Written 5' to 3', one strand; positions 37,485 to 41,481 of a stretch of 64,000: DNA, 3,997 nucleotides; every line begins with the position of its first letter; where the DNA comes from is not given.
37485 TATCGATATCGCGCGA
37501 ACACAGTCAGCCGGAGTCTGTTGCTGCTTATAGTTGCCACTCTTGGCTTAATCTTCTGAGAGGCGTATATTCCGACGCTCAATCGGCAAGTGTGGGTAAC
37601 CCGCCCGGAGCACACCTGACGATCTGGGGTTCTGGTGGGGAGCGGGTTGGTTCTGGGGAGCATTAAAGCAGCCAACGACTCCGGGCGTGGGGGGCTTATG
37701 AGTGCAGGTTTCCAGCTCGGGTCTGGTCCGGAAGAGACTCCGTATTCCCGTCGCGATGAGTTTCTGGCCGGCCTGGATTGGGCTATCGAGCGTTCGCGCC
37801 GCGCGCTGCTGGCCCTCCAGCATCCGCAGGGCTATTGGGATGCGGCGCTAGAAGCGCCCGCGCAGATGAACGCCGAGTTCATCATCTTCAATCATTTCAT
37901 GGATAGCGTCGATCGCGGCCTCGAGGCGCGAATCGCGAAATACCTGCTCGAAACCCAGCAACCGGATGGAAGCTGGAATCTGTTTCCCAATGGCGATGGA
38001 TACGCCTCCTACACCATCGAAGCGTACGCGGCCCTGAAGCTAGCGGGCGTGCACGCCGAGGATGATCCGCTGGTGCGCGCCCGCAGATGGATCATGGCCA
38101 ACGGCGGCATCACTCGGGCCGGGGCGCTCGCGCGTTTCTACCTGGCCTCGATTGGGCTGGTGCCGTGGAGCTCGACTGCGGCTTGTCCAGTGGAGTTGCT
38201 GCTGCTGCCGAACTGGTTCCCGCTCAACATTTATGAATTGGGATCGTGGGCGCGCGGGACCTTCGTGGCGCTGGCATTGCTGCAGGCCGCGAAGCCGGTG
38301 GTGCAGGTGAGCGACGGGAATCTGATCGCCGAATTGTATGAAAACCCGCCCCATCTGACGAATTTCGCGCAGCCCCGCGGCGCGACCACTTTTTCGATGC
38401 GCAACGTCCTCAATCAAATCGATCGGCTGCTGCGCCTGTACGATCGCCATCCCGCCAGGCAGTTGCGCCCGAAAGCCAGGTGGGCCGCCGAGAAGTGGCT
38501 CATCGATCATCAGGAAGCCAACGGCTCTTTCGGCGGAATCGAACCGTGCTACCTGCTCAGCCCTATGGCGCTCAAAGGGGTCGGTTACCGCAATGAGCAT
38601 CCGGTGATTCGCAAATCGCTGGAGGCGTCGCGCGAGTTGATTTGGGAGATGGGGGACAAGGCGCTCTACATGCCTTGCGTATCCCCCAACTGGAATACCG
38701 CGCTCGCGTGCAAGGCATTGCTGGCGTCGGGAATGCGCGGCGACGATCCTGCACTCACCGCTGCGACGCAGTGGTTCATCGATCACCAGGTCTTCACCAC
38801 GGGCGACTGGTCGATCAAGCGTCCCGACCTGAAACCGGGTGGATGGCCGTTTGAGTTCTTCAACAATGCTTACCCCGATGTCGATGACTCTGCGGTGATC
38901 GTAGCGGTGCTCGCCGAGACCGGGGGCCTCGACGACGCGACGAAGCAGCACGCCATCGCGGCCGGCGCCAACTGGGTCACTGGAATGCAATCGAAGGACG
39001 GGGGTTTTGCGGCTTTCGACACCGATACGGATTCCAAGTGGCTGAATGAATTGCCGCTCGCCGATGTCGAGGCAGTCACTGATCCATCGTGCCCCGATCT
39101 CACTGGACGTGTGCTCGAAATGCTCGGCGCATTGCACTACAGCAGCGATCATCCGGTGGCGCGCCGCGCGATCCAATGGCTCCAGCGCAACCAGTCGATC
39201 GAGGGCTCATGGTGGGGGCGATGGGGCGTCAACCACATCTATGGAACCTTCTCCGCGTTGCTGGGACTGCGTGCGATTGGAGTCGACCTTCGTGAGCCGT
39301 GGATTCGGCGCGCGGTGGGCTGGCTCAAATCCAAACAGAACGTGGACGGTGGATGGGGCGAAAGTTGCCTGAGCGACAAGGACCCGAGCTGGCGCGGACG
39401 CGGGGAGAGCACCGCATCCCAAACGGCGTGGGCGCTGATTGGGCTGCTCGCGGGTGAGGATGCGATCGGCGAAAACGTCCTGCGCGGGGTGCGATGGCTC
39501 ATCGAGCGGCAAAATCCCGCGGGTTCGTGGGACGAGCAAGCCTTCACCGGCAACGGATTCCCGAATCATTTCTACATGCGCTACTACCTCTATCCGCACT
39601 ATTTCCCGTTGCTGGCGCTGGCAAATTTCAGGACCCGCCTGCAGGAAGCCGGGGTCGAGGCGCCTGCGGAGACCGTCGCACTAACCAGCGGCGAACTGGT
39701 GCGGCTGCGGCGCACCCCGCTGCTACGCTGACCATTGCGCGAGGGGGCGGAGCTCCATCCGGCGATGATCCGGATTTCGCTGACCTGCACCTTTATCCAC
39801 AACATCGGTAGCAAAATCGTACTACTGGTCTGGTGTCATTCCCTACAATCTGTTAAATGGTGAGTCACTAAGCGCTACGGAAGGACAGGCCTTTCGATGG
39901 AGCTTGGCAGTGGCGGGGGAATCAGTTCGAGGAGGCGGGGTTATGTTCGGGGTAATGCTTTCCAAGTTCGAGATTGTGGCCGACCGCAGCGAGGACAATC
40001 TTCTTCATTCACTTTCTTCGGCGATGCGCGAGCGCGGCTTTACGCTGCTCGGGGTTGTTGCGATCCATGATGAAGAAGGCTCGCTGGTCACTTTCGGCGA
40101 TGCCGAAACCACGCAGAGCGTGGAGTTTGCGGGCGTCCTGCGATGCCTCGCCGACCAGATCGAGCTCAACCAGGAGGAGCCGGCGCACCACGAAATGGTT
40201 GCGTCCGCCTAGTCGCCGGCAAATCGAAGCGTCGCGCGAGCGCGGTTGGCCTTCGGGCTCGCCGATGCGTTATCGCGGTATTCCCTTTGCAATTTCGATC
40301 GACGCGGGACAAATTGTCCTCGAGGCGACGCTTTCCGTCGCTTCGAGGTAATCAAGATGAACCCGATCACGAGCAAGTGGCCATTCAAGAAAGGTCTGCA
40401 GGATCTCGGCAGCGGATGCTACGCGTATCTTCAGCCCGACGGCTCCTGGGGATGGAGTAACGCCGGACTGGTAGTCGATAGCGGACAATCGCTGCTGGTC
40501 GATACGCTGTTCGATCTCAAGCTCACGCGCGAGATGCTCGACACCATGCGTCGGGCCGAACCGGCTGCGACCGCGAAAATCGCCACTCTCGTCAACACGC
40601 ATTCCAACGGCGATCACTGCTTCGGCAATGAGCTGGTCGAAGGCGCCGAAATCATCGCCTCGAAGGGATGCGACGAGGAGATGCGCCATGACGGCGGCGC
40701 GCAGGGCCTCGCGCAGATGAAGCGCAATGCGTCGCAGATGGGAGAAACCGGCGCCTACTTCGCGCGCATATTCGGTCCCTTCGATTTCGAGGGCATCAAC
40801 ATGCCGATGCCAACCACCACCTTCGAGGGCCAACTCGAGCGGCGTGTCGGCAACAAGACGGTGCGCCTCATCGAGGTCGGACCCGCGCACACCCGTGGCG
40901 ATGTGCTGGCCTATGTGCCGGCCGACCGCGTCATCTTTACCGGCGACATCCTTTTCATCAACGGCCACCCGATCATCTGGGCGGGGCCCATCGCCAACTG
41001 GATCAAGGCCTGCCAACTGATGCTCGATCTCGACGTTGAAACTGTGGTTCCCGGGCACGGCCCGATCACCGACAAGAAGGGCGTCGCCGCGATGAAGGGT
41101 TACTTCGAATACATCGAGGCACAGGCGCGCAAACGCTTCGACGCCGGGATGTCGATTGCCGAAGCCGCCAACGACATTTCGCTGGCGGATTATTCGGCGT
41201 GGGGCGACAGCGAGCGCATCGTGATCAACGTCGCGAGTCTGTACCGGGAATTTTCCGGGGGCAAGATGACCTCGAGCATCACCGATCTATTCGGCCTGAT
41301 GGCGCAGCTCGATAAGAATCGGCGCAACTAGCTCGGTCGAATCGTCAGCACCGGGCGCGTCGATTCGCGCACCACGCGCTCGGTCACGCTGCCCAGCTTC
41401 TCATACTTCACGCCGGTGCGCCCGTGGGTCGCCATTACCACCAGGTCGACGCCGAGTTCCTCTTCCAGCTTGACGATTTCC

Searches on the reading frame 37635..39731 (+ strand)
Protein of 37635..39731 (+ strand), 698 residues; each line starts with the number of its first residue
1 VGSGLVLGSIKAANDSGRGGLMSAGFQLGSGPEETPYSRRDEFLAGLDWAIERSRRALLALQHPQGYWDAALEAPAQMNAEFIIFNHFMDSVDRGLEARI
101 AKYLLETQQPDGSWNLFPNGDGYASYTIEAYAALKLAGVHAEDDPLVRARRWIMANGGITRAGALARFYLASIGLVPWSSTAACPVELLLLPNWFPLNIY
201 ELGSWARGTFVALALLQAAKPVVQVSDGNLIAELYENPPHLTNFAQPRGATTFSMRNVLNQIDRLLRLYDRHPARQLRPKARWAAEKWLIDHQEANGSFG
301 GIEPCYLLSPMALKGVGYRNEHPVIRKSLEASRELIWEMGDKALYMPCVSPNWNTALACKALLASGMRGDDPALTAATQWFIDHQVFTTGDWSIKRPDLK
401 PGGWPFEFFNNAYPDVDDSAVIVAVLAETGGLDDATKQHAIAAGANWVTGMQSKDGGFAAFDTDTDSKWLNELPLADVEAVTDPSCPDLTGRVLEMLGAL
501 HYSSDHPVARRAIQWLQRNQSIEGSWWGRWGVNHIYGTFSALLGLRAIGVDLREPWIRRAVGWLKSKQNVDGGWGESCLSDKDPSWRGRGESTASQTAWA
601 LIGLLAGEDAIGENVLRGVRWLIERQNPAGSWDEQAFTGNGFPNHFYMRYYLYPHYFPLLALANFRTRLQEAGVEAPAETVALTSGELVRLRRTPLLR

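Call 11: search_protein_families(library=pfam, proteins=[window:37635-39731:+])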
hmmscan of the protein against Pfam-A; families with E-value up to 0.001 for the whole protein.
window:37635-39731:+ (698 aa): 4 families
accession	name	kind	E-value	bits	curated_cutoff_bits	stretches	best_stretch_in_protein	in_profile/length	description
PF13243.12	SQHop_cyclase_C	-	1.6e-134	448.4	26.1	1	349-666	1-318/319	Squalene-hopene cyclase C-terminal domain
PF13249.12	SQHop_cyclase_N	-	6.8e-97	324.6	26.2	1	51-338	1-288/291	Squalene-hopene cyclase N-terminal domain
PF00432.27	Prenyltrans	-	7e-10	39.3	26.5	0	494-578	39-122/304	Prenyltransferase alpha-alpha toroid domain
PF07678.20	TED_complement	-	1.8e-07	31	22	0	434-526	55-133/312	A-macroglobulin TED domain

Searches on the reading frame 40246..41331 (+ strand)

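Call 11: search_protein_families(library=pfam, proteins=[window:40246-41331:+])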
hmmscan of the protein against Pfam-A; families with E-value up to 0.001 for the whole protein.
window:40246-41331:+ (361 aa): 1 family
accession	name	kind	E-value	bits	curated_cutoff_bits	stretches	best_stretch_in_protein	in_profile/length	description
PF00753.33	Lactamase_B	-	1.2e-21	78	22.7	1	71-271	6-196/196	Metallo-beta-lactamase superfamily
